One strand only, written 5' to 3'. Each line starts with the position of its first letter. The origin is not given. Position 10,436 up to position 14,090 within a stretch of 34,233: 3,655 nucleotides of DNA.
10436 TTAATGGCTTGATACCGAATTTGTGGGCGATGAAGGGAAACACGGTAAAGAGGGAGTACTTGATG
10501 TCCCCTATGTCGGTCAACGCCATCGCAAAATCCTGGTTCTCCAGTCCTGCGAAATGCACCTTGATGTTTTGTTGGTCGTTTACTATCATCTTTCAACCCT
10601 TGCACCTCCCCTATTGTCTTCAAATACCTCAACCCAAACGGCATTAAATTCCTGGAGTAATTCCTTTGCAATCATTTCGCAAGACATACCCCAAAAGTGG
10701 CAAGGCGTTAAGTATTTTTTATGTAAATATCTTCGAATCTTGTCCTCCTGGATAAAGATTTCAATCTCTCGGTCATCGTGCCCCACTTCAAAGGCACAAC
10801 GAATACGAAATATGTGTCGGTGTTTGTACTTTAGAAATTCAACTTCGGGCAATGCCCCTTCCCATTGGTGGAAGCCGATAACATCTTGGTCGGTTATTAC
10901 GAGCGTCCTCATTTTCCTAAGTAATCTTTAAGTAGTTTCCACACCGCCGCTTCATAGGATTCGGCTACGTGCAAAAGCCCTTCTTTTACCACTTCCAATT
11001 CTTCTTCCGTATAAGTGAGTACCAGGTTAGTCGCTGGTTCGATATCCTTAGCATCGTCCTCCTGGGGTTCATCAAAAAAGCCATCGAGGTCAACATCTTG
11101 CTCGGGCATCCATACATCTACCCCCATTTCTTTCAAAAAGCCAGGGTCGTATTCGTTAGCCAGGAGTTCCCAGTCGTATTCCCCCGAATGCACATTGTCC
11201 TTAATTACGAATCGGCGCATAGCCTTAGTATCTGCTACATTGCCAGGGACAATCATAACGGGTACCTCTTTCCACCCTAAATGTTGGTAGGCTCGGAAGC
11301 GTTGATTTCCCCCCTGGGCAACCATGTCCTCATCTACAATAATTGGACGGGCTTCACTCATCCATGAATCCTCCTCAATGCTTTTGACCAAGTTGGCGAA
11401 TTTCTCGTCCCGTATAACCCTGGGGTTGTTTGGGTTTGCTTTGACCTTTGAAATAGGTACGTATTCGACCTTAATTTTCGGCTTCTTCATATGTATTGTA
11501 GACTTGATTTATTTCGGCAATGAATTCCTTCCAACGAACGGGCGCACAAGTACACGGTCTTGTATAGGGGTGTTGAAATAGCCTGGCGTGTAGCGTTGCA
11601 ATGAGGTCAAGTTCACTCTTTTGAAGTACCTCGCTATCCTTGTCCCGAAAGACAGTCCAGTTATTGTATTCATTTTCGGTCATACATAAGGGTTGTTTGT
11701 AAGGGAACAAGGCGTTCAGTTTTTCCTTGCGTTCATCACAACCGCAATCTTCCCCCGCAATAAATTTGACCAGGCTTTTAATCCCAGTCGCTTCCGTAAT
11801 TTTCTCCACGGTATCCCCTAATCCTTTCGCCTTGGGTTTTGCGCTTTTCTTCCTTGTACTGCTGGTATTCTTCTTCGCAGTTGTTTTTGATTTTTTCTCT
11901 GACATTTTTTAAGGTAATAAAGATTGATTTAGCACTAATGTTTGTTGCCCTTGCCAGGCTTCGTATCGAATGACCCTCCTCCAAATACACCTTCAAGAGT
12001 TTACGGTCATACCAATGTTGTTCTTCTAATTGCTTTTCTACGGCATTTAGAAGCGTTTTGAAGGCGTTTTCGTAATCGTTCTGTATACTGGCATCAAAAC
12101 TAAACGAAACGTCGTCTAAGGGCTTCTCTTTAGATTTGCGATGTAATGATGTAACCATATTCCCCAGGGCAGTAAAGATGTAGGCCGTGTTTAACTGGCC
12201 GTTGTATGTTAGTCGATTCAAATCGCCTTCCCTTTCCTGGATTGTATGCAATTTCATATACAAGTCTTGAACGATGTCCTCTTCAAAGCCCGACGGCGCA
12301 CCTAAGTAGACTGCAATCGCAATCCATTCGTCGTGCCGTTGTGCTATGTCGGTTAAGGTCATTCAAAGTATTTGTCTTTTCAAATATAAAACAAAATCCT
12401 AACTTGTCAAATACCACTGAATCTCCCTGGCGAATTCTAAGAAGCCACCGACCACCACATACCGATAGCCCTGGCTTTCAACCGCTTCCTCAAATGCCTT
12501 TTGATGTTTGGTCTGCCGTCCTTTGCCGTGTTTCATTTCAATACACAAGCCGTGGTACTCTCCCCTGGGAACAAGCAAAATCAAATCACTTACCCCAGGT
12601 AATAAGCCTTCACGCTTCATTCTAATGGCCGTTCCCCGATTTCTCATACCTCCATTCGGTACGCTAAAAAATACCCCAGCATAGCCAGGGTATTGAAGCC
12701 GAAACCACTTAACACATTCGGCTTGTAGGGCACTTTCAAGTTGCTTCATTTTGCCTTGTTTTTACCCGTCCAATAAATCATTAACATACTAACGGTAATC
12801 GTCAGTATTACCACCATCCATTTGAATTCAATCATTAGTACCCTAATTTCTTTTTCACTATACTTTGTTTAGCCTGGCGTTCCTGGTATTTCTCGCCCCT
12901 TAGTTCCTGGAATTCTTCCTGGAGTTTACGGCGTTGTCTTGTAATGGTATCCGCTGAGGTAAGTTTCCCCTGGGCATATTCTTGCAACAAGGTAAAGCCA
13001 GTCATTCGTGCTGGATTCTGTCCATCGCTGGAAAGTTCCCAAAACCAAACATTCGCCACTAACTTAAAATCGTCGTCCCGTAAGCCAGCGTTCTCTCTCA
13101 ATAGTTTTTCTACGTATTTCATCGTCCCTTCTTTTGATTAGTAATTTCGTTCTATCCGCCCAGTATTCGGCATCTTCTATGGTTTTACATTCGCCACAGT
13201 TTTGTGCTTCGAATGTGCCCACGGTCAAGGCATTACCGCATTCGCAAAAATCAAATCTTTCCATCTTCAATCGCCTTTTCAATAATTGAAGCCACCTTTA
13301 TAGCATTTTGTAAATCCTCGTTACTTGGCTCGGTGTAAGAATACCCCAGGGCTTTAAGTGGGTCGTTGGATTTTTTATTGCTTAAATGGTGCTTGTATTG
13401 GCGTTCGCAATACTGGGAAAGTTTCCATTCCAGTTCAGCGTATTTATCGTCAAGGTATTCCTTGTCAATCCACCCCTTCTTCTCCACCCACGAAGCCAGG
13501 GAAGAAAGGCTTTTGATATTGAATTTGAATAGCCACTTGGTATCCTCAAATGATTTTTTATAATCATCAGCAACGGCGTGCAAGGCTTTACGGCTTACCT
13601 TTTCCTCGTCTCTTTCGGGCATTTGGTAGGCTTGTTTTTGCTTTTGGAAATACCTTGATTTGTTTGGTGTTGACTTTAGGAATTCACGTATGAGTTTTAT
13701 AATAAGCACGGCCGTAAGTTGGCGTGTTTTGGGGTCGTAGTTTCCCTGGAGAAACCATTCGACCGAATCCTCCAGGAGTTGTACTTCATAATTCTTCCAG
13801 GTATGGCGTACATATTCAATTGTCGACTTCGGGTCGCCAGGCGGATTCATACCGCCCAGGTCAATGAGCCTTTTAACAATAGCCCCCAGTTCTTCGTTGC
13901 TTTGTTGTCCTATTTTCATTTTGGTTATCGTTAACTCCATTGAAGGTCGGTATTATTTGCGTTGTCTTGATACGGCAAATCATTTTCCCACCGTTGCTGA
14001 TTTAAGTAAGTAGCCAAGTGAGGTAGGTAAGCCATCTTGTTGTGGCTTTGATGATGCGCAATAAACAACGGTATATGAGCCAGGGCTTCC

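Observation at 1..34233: About five-fold excess of the palindromic pentamer CCWGG across the genome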

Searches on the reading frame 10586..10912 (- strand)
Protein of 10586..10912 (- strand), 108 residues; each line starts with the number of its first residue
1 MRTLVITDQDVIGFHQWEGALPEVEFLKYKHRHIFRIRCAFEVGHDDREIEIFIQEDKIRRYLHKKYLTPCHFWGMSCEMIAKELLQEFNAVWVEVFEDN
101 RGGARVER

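Call 8: search_protein_families(library=pfam, max_evalue=0.01, proteins=[window:10586-10912:-])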
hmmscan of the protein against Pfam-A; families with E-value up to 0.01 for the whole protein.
window:10586-10912:- (108 aa): 0 families

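Call 20: search_protein_families(library=phrogs, max_evalue=0.001, proteins=[window:10586-10912:-])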
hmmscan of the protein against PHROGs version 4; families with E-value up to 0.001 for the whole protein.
window:10586-10912:- (108 aa): 1 family
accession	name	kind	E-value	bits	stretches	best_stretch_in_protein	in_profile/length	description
phrog_17812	-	unknown function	8.5e-21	75.6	1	4-107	7-113/115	-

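Call 21: search_protein_families(library=ncbifam, max_evalue=0.01, proteins=[window:10586-10912:-])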
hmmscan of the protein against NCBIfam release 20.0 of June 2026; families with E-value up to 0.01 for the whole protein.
window:10586-10912:- (108 aa): 0 families

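Call 47: search_dna_similar(query=window:10586-10912:-, collection=phages, mode=protein, max_evalue=0.001, max_rows=30)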
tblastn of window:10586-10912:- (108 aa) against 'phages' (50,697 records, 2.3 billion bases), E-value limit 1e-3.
Records with a match: 28; places in all: 28; records where one place covers at least 80% of the query: 26.
Best place of each record, by identity: <60% 28.
By first word of the organism name: Pseudomonas 11; Cellulophaga 5; Vibrio 2; Acidovorax 2; Xanthomonas 2; Faecalibacterium 1; Chryseobacterium 1; Synechococcus 1; Sinorhizobium 1; Rhizobium 1; and 1 more.
By host as written in the record: Pseudomonas aeruginosa PAO1 5; - 4; Pseudomonas aeruginosa 3; Acidovorax citrulli 2; Cellulophaga sp. MM#3 2; Faecalibacterium sp. FM8 1; Chryseobacterium sp. MA9 1; Cellulophaga baltica #13 1; and 9 more.
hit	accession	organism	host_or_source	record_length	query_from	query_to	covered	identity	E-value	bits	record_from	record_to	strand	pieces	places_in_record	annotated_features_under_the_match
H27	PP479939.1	Faecalibacterium phage Roos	Faecalibacterium sp. FM8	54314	1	108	100%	46.4%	3e-19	87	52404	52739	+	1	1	hypothetical protein (x3)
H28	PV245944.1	Chryseobacterium phage MA9V-3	Chryseobacterium sp. MA9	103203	2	108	99%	39.3%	1e-13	71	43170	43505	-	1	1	hypothetical protein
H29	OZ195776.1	Vibrio phage D479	Seawater and oysters mix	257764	18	107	83%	41.0%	1e-8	56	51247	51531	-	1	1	hypothetical protein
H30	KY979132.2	Acidovorax phage ACP17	Acidovorax citrulli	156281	1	107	99%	33.9%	1e-7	54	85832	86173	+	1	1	hypothetical protein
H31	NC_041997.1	Acidovorax phage ACP17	Acidovorax citrulli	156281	1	107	99%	33.9%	1e-7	54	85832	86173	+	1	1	hypothetical protein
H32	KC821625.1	Cellulophaga phage phi13:1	Cellulophaga baltica #13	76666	1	108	100%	32.1%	5e-13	69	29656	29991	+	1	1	hypothetical protein | ATPase containing protein | nucleoside triphosphate pyrophosphohydrolase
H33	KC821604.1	Cellulophaga phage phiST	Cellulophaga baltica MM#3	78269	1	108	100%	32.1%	5e-13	69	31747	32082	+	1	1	hypothetical protein | ATPase containing protein | nucleoside triphosphate pyrophosphohydrolase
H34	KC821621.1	Cellulophaga phage phi19:2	Cellulophaga baltica #19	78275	1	108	100%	32.1%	5e-13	69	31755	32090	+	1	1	hypothetical protein | ATPase containing protein | nucleoside triphosphate pyrophosphohydrolase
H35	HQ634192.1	Cellulophaga phage phiST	Cellulophaga sp. MM#3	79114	1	108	100%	32.1%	5e-13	69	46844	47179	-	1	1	hypothetical protein (x3)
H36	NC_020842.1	Cellulophaga phage phiST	Cellulophaga sp. MM#3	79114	1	108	100%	32.1%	5e-13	69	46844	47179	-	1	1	hypothetical protein (x2) | MazG-like pyrophosphatase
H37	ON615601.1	Synechococcus phage BUCT-ZZ01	Synechococcus elongatus PCC 7942 = ...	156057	13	106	87%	35.6%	1e-9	59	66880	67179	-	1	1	hypothetical protein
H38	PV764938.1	Sinorhizobium phage Phosso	Sinohrizobium meliloti NRRL L-50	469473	13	107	88%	35.1%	4e-8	55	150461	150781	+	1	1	hypothetical protein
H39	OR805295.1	Pseudomonas phage Paride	Pseudomonas aeruginosa PAO1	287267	13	107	88%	34.8%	6e-6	49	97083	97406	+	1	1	hypothetical protein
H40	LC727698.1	Pseudomonas phage sp. 30-3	Pseudomonas aeruginosa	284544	13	107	88%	34.8%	6e-6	49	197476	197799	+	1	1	hypothetical protein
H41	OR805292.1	Pseudomonas phage Cassandra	Pseudomonas aeruginosa PAO1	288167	13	107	88%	34.8%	6e-6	49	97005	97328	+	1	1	hypothetical protein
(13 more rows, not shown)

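Call 48: get_annotated_region(hit=H33, flank=5000)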
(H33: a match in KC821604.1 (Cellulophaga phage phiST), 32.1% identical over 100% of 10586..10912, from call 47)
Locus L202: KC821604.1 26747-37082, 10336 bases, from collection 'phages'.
description: Cellulophaga phage phiST, complete genome.
organism: Cellulophaga phage phiST (NCBI taxid 756282)
taxonomy: Viruses; Duplodnaviria; Heunggongvirae; Uroviricota; Caudoviricetes; Cbastvirus; Cbastvirus ST
host: Cellulophaga baltica MM#3; source: seawater; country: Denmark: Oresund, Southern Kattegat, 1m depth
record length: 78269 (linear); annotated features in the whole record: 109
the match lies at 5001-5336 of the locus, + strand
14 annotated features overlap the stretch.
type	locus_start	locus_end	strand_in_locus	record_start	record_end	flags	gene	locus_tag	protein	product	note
CDS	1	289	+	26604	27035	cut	-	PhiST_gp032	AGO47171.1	cupin domain containing protein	annotation based on sequence similarity to CDD cl09118 and Pfam PF07883.6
CDS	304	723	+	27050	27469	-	-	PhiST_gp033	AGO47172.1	D-alanyl-D-alanine carboxypeptidase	annotation based on sequence similarity to NCBI ZP_08736428, CDD pfam13539, and Pfam PF13539.1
CDS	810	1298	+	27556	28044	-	-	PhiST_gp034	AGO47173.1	hypothetical protein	-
CDS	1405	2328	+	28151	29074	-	-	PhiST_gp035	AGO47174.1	DEDDh exonuclease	annotation based on sequence similarity to NCBI ZP_10743267 and CDD cd06127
CDS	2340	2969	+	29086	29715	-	-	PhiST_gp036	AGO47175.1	queuosine biosynthesis QueD, PTPS-I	annotation based on sequence similarity to NCBI ZP_09992885, CDD cl00263, and Pfam PF01242.14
CDS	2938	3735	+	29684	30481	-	-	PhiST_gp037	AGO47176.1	queuosine biosynthesis QueE radical SAM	annotation based on sequence similarity to NCBI YP_006349501, CDD pfam04055, and Pfam PF04055.16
CDS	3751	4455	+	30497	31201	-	-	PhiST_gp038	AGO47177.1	GTP cyclohydrolase I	annotation based on sequence similarity to NCBI XP_003887201, CDD cl00263, and Pfam PF01227.17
CDS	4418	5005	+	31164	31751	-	-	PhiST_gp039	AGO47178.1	nucleoside triphosphate pyrophosphohydrolase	MazG-like domain protein; annotation based on sequence similarity to NCBI YP_006560914, CDD cd11541, and Pfam PF03819.12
CDS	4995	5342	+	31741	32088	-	-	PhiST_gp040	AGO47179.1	hypothetical protein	-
CDS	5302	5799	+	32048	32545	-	-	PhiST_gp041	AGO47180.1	ATPase containing protein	annotation based on sequence similarity to Pfam PF13238.1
CDS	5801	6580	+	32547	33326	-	-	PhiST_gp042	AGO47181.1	hypothetical protein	-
CDS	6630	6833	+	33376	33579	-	-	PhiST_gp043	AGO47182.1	hypothetical protein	-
CDS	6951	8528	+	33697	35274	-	-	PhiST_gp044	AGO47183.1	DNA polymerase III alpha subunit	annotation based on sequence similarity to NCBI ZP_07038917, CDD cd07431, and Pfam PF07733.7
CDS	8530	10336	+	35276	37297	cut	-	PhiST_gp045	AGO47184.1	DNA polymerase III alpha subunit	annotation based on sequence similarity to NCBI ZP_11019768, CDD COG0587, and Pfam PF07733.7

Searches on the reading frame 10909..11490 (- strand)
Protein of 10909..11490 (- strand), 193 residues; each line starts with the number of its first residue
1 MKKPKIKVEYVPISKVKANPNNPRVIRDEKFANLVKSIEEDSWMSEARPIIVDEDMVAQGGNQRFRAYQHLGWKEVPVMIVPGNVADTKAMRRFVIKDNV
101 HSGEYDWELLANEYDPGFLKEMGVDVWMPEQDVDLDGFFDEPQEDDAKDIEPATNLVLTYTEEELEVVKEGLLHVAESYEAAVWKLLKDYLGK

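Call 8: search_protein_families(library=pfam, max_evalue=0.01, proteins=[window:10909-11490:-])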
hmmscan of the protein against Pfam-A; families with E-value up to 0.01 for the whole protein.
window:10909-11490:- (193 aa): 1 family
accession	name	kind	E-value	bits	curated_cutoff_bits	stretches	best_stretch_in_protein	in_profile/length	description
PF02195.25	ParB_N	-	1.4e-09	38.3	26.3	1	7-96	2-91/95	ParB N-terminal domain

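Call 20: search_protein_families(library=phrogs, max_evalue=0.001, proteins=[window:10909-11490:-])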
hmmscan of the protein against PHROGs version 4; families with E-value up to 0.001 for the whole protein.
window:10909-11490:- (193 aa): 17 families
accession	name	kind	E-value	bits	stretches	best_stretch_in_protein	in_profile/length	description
phrog_620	-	DNA, RNA and nucleotide metabolism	1.5e-21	78.5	1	3-114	4-112/217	ParB-like partition protein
phrog_498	-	other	2.4e-21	76.9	1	4-161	31-173/633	DNA methyltransferase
phrog_8071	-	DNA, RNA and nucleotide metabolism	2.6e-18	67.4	1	5-107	4-100/389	ParB-like partition protein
phrog_17622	-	unknown function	9.9e-18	65.3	1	16-140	21-148/222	-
phrog_940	-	DNA, RNA and nucleotide metabolism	1.3e-17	65.1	1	5-131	3-129/388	nuclease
phrog_723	-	DNA, RNA and nucleotide metabolism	5.6e-12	46.9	1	3-123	8-123/223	ParB-like partition protein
phrog_5475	-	unknown function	3.8e-09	36.8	1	9-85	4-76/458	-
phrog_18056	-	DNA, RNA and nucleotide metabolism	1.7e-08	34.7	1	7-96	2-87/387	ParB-like partition nuclease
phrog_15396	-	DNA, RNA and nucleotide metabolism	1.2e-07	32.8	1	6-113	2-106/258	ParB-like partition nuclease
phrog_930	-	DNA, RNA and nucleotide metabolism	2e-07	32.1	1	5-123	4-118/223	ParB-like partition protein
phrog_26387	-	DNA, RNA and nucleotide metabolism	3.2e-07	31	1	6-114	8-118/252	ParB-like partition nuclease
phrog_4715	-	DNA, RNA and nucleotide metabolism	5.4e-07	29.4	1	7-99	146-237/630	ParB-like partition protein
phrog_9353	-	unknown function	2.5e-06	28.5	1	6-142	9-147/245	-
phrog_12047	-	DNA, RNA and nucleotide metabolism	4.6e-06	27.4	1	13-82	5-69/301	ParB-like partition nuclease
phrog_2159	-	DNA, RNA and nucleotide metabolism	1.6e-05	25.4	1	2-54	55-104/365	ParB-like partition protein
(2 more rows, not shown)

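Call 21: search_protein_families(library=ncbifam, max_evalue=0.01, proteins=[window:10909-11490:-])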
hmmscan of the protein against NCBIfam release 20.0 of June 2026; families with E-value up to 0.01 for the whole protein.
window:10909-11490:- (193 aa): 2 families
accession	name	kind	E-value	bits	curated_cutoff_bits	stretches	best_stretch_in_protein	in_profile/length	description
TIGR04285.1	nucleoid_noc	exception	8.2e-08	31.9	315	1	7-82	1-77/255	nucleoid occlusion protein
TIGR00180.1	parB_part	domain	3.1e-05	23.8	58.45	1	9-93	6-91/186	ParB/RepB/Spo0J family partition protein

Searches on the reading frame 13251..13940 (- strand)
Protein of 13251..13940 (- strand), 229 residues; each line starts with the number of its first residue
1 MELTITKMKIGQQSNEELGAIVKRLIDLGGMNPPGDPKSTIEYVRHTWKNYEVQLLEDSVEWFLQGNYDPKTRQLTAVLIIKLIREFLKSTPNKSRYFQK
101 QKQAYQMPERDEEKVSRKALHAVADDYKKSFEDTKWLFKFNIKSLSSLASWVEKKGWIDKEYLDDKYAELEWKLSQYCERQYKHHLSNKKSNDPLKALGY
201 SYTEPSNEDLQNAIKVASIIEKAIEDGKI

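Call 9: search_protein_families(library=pfam, max_evalue=0.01, proteins=[window:13251-13940:-])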
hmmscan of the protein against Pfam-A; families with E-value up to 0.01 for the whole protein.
window:13251-13940:- (229 aa): 1 family
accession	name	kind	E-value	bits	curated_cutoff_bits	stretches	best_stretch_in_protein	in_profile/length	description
PF13592.12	HTH_33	-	0.00081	19.4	25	0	174-206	10-42/60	Winged helix-turn helix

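Call 20: search_protein_families(library=phrogs, max_evalue=0.001, proteins=[window:13251-13940:-])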
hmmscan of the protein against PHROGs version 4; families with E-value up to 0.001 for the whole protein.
window:13251-13940:- (229 aa): 0 families
